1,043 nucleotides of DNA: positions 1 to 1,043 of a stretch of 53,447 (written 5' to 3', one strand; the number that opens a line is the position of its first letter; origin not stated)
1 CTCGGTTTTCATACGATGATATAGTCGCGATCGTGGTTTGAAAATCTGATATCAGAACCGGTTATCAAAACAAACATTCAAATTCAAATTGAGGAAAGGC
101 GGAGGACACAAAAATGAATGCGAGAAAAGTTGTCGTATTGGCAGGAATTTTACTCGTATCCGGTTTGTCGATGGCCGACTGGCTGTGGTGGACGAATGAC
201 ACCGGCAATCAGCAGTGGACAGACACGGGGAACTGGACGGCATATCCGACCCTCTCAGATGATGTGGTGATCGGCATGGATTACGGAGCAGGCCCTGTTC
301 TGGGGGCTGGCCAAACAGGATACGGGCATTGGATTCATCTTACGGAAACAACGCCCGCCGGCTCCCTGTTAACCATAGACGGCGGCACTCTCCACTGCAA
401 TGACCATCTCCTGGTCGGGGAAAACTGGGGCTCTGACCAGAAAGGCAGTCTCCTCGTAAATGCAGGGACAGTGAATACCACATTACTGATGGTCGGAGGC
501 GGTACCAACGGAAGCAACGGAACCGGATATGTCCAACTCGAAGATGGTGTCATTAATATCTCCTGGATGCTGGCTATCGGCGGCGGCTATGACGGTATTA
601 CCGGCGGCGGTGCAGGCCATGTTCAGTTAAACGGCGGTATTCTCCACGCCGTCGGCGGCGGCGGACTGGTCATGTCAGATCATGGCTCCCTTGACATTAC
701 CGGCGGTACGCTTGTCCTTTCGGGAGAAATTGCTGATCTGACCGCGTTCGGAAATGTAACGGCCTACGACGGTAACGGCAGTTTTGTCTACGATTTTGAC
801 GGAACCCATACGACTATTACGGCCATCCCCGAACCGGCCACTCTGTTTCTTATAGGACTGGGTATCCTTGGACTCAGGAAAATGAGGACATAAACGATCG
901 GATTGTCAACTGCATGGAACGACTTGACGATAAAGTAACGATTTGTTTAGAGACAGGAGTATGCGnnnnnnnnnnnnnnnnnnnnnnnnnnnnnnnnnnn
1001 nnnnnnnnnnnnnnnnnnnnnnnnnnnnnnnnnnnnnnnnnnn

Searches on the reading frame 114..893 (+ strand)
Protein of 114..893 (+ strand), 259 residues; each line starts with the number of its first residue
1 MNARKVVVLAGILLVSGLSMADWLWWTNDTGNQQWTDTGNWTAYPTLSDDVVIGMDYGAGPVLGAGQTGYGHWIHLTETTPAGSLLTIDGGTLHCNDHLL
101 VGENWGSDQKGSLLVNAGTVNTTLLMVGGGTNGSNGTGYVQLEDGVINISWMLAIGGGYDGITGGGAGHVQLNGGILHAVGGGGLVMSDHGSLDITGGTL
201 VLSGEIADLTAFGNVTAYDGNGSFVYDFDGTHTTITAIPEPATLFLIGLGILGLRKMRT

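Call 5: search_protein_families(library=pfam, proteins=[window:114-893:+], max_evalue=0.01)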
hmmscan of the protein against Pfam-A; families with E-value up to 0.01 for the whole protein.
window:114-893:+ (259 aa): 1 family
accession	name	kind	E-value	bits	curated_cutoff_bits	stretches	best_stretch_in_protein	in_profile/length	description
PF07589.16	PEP-CTERM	-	1.7e-05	25.1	20.7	1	237-254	1-19/24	PEP-CTERM motif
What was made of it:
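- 114..893 (+): P0: one head-B-type unit followed directly by a PEP-CTERM anchor. This is a third tail type on the same head boundary (.................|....). PEP-CTERM 25.1 bits against 20.7 (call 5).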

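Call 6: search_protein_families(library=ncbifam, proteins=[window:114-893:+], max_evalue=0.01)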
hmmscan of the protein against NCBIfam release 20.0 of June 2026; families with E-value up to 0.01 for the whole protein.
window:114-893:+ (259 aa): 9 families
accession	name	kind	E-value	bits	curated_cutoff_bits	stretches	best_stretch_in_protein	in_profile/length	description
NF038125.1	PEP_CTERM_THxN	subfamily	7e-05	22.5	85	1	226-258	213-243/246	THxN family PEP-CTERM protein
NF041538.1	PEP_EDSA_1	subfamily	0.00014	21.6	100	1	231-254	276-300/307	EDSAP-1 family PEP-CTERM protein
NF038126.1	PEP_CTERM_FxDxF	subfamily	0.00033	20.9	50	1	181-258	92-164/165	FxDxF family PEP-CTERM protein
NF033554.9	floc_PepA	equivalog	0.00049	20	80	1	144-255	142-254/261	flocculation-associated PEP-CTERM protein PepA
NF038129.1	PEP_NF038129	equivalog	0.0026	17.6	65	1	218-254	151-187/194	NF038129 family PEP-CTERM protein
NF038120.1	PEP_CTERM_QFxxD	subfamily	0.004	17.1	80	0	235-258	190-213/215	NF038120 family PEP-CTERM protein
NF038124.1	PEP_CTERM_TLD_A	exception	0.0053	16.4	100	1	234-258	207-233/235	PEP_CTERM-anchored TLD domain-containing protein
TIGR02595.1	PEP_CTERM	domain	0.0065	17.2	16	1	238-256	1-19/24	PEP-CTERM sorting domain-containing protein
NF033947.0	PEP-cistern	hypoth_equivalog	0.0081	15.9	60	0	220-258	161-193/195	cistern family PEP-CTERM protein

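Call 75: search_protein_families(library=ncbifam, proteins=[window:114-893:+], max_evalue=10)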
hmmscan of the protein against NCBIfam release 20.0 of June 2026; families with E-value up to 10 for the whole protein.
window:114-893:+ (259 aa): 12 families
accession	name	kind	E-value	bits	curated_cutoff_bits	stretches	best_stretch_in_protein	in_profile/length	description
NF038125.1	PEP_CTERM_THxN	subfamily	7e-05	22.5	85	1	226-258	213-243/246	THxN family PEP-CTERM protein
NF041538.1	PEP_EDSA_1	subfamily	0.00014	21.6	100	1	231-254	276-300/307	EDSAP-1 family PEP-CTERM protein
NF038126.1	PEP_CTERM_FxDxF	subfamily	0.00033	20.9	50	1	181-258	92-164/165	FxDxF family PEP-CTERM protein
NF033554.9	floc_PepA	equivalog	0.00049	20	80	1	144-255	142-254/261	flocculation-associated PEP-CTERM protein PepA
NF038129.1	PEP_NF038129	equivalog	0.0026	17.6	65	1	218-254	151-187/194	NF038129 family PEP-CTERM protein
NF038120.1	PEP_CTERM_QFxxD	subfamily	0.004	17.1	80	1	235-258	190-213/215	NF038120 family PEP-CTERM protein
NF038124.1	PEP_CTERM_TLD_A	exception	0.0053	16.4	100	1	234-258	207-233/235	PEP_CTERM-anchored TLD domain-containing protein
TIGR02595.1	PEP_CTERM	domain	0.0065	17.2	16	1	238-256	1-19/24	PEP-CTERM sorting domain-containing protein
NF033947.0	PEP-cistern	hypoth_equivalog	0.0081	15.9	60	1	220-258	161-193/195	cistern family PEP-CTERM protein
NF041927.1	Xrt_dep_XDP1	equivalog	0.012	15.6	125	1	232-258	214-239/242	exosortase-dependent surface protein XDP1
NF038118.1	PEP_CTERM_CCXG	equivalog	0.082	12.6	90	1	227-257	165-195/199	CCXG family PEP-CTERM protein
NF041599.1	reg_PtrA_PA2808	domain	0.13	12.2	31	1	1-22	1-22/46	co-regulatory protein PtrA N-terminal domain-containing protein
